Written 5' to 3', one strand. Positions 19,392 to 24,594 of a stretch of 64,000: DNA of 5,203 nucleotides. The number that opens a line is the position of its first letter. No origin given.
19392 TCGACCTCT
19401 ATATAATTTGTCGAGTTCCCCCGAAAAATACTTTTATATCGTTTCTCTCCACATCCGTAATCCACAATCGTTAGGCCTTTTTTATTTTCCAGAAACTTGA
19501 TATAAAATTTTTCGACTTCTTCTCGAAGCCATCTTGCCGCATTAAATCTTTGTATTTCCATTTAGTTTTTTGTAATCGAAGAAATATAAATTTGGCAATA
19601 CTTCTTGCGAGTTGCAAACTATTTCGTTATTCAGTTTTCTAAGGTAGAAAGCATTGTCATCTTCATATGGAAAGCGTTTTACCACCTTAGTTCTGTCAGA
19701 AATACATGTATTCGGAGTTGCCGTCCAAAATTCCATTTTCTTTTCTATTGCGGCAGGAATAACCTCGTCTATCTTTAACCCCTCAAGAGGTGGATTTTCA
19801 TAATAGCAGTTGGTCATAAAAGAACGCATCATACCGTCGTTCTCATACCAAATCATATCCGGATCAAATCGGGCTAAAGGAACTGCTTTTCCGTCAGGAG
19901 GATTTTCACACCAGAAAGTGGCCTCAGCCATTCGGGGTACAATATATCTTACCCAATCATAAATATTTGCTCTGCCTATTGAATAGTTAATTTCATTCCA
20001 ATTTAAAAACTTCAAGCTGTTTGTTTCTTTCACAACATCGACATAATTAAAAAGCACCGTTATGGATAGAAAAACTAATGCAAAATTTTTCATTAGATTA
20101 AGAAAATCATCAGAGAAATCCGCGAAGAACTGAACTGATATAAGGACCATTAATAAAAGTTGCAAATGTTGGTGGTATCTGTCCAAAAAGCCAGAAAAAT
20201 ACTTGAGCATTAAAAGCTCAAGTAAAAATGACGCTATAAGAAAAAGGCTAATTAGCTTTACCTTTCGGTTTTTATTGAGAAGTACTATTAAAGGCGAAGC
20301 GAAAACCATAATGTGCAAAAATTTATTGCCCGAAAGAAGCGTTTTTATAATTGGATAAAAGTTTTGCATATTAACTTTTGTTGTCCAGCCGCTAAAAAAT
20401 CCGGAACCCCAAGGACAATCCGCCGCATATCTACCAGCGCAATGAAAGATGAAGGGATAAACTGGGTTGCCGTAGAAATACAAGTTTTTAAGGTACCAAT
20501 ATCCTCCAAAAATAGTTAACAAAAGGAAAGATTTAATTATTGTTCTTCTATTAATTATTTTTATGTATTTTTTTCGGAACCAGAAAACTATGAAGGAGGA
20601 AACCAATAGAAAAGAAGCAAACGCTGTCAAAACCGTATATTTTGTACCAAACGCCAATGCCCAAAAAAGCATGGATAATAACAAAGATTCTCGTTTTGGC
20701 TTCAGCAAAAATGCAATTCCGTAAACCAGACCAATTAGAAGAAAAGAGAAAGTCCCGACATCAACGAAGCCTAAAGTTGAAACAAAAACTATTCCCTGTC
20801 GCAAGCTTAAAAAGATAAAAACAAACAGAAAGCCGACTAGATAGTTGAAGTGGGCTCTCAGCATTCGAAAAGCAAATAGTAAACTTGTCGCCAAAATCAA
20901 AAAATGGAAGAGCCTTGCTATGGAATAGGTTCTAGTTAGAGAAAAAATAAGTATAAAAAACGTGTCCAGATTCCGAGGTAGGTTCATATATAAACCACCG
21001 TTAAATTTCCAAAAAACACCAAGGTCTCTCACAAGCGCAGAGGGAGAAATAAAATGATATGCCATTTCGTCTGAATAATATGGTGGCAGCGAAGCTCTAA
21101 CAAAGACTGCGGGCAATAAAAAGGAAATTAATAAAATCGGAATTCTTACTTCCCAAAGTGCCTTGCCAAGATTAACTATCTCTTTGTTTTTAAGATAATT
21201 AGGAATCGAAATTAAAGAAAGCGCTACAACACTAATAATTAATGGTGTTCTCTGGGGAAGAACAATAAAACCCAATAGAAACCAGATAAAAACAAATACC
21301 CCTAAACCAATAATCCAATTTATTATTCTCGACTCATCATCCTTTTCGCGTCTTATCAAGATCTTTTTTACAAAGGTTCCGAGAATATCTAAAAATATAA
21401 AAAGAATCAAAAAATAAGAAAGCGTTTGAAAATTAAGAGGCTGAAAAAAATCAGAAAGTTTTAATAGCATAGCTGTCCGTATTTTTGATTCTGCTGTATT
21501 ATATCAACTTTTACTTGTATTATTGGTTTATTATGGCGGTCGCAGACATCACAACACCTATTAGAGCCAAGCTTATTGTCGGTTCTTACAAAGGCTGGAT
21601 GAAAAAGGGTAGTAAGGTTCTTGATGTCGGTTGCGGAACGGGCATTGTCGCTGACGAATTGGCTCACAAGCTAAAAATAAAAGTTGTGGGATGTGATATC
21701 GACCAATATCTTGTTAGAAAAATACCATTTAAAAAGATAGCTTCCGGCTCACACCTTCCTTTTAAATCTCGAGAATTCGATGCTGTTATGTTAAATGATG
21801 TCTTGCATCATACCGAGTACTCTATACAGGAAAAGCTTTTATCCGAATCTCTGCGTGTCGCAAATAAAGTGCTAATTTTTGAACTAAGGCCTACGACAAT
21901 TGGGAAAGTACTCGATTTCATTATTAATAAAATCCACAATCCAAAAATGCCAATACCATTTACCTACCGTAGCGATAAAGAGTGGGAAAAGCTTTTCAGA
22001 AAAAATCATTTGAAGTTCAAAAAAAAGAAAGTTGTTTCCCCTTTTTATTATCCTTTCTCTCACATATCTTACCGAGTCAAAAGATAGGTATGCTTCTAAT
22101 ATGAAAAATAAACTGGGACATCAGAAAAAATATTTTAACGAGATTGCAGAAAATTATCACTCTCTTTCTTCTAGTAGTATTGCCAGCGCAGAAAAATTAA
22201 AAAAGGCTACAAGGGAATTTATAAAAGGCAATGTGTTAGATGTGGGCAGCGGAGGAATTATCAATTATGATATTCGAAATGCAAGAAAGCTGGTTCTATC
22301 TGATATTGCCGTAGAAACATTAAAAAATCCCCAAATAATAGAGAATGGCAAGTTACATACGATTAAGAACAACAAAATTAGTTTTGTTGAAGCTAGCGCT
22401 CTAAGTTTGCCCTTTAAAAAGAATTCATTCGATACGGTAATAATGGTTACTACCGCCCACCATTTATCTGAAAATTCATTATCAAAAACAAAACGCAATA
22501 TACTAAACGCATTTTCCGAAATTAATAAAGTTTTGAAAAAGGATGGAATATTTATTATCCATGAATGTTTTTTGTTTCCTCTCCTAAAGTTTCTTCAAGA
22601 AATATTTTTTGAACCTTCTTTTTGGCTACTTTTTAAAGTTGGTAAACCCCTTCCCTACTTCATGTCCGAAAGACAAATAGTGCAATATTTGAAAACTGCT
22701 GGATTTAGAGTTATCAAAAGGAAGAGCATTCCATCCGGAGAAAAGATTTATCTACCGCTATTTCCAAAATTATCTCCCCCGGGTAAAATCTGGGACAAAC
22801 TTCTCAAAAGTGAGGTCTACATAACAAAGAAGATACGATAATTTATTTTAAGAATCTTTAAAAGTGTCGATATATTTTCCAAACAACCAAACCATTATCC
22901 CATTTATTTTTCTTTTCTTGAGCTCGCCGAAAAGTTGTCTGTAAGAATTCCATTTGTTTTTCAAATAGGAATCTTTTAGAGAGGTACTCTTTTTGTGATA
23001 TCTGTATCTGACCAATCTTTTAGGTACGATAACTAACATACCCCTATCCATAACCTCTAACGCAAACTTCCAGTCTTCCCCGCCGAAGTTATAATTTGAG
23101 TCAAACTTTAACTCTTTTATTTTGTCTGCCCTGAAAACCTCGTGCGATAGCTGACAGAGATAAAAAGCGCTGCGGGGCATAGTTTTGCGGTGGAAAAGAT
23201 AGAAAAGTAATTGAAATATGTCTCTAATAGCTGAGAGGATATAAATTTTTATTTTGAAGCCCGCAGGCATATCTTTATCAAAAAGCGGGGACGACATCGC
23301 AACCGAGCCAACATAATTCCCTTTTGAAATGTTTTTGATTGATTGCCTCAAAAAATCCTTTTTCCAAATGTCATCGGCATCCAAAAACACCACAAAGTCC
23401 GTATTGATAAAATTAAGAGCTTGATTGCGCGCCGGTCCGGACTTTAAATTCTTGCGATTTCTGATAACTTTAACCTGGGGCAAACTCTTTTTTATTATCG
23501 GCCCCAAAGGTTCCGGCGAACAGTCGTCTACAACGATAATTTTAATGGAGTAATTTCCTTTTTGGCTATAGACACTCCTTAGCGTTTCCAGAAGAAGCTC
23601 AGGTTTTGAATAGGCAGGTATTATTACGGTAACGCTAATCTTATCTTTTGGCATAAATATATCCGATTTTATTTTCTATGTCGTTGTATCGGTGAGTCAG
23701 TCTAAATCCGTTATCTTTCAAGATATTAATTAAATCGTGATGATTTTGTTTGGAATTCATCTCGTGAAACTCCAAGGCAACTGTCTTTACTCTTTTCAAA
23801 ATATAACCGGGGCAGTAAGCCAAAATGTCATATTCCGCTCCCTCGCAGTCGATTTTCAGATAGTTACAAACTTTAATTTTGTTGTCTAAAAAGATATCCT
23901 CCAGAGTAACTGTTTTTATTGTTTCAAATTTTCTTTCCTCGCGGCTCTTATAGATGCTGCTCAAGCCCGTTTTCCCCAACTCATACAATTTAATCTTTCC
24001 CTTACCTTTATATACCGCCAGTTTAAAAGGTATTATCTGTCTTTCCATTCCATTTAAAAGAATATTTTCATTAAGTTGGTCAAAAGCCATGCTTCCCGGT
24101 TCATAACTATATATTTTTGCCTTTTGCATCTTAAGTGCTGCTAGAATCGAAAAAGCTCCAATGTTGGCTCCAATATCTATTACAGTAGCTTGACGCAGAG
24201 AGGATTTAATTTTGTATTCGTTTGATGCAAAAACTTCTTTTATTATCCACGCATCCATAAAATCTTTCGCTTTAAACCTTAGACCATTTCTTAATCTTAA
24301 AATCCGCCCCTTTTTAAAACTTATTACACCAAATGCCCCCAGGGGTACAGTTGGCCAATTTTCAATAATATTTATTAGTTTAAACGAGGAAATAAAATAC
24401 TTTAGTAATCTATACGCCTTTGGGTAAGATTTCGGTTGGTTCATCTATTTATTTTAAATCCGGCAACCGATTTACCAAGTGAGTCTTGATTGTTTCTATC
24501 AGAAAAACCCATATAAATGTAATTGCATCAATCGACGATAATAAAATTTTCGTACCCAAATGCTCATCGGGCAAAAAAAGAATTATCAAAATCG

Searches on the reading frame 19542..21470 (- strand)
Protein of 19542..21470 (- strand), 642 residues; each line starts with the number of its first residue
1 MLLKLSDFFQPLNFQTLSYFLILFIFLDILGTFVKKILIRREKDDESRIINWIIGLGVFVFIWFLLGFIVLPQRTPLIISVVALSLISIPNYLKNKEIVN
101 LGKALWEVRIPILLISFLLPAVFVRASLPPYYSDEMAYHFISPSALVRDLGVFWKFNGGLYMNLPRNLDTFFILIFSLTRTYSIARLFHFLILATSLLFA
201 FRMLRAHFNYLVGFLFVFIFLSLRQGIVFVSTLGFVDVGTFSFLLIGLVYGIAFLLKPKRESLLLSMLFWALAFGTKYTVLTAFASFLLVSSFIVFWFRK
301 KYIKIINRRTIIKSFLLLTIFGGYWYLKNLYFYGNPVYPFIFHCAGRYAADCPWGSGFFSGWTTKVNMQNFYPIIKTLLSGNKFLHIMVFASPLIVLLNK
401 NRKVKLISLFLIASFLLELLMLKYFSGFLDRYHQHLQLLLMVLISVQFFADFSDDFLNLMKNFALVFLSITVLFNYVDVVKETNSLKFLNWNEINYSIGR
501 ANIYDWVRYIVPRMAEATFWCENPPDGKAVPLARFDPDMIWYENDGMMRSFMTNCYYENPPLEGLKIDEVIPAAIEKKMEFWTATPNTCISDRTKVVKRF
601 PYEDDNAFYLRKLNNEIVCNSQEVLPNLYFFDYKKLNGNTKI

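Call 20: search_protein_families(library=pfam, proteins=[window:19542-21470:-], max_evalue=0.001)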
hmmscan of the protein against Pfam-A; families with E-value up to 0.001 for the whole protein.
window:19542-21470:- (642 aa): 0 families

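Call 38: search_protein_families(library=ncbifam, proteins=[window:19542-21470:-], max_evalue=0.01)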
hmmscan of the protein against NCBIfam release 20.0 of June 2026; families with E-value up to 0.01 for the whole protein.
window:19542-21470:- (642 aa): 1 family
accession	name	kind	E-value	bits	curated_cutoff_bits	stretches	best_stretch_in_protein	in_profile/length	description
NF047510.1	LIC_10190_fam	subfamily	0.0019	17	100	1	17-140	4-125/424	LIC_10190 family membrane protein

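Call 50: search_protein_families(library=pfam, proteins=[window:19542-21470:-], max_evalue=5)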
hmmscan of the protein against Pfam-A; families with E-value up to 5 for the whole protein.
window:19542-21470:- (642 aa): 1 family
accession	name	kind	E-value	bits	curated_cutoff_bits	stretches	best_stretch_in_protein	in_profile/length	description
PF18895.5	T4SS_pilin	-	1.9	9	26.6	1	48-69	50-71/71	Type IV secretion system pilin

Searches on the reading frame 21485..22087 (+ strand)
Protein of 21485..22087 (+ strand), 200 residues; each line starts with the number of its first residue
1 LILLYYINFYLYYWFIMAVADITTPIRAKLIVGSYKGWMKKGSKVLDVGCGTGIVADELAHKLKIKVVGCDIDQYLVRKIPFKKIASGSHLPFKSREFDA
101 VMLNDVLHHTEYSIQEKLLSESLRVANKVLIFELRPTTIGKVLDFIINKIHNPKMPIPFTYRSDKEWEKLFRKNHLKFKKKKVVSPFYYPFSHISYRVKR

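Call 20: search_protein_families(library=pfam, proteins=[window:21485-22087:+], max_evalue=0.001)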
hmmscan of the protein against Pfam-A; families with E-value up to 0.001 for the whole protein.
window:21485-22087:+ (200 aa): 10 families
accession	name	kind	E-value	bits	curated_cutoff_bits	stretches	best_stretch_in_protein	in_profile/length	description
PF08241.18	Methyltransf_11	-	2e-13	51.2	21.2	1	46-126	1-87/95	Methyltransferase domain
PF13649.12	Methyltransf_25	-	8.2e-13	49.3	27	1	45-126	1-93/97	Methyltransferase domain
PF07021.18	MetW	-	2e-10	41.1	21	1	37-131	9-107/193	Methionine biosynthesis protein MetW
PF13489.12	Methyltransf_23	-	5.2e-10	39.7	27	1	40-113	21-97/164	Methyltransferase domain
PF08242.18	Methyltransf_12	-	4.9e-08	34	30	1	46-113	1-79/98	Methyltransferase domain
PF13847.12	Methyltransf_31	-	5e-07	29.9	27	1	40-109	2-86/145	Methyltransferase domain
PF06325.19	PrmA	-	0.00017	21.6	22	1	35-78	155-198/296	Ribosomal protein L11 methyltransferase (PrmA)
PF02353.26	CMAS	-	0.00024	21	27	1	36-72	57-93/273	Mycolic acid cyclopropane synthetase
PF05175.20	MTS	-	0.00049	20.2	23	0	41-78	31-69/170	Methyltransferase small domain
PF01728.25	FtsJ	-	0.00099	19.5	24.1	0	39-76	19-58/181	FtsJ-like methyltransferase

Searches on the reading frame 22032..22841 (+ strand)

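Call 20: search_protein_families(library=pfam, proteins=[window:22032-22841:+], max_evalue=0.001)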
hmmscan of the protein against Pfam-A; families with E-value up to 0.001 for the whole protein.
window:22032-22841:+ (269 aa): 6 families
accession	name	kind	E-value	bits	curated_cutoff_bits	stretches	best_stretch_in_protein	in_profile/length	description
PF08241.18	Methyltransf_11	-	7e-12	46.3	21.2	1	69-176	1-95/95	Methyltransferase domain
PF13847.12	Methyltransf_31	-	5.1e-08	33.1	27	1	67-180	6-113/145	Methyltransferase domain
PF13649.12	Methyltransf_25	-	8.4e-08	33.3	27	1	68-172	1-97/97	Methyltransferase domain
PF01209.24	Ubie_methyltran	-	3.3e-06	27.1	20.1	1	32-205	10-179/233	ubiE/COQ5 methyltransferase family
PF13489.12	Methyltransf_23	-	2e-05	24.8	27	1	62-229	20-163/164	Methyltransferase domain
PF08242.18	Methyltransf_12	-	0.00018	22.6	30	1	85-174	21-98/98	Methyltransferase domain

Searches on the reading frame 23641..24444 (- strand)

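Call 20: search_protein_families(library=pfam, proteins=[window:23641-24444:-], max_evalue=0.001)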
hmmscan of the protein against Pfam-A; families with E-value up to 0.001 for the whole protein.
window:23641-24444:- (267 aa): 4 families
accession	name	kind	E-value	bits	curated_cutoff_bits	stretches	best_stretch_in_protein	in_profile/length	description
PF05050.19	Methyltransf_21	-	1.3e-16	61.7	22.7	1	90-249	1-173/173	Methyltransferase FkbM domain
PF05575.17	V_cholerae_RfbT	-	1.2e-07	31.8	27.9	1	82-211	77-210/286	Vibrio cholerae RfbT protein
PF02475.24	TRM5-TYW2_MTfase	-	3.7e-06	27.4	28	1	83-141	35-93/164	TRM5/TYW2 methyltransferase domain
PF06325.19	PrmA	-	0.00098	19.1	22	0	84-137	161-213/296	Ribosomal protein L11 methyltransferase (PrmA)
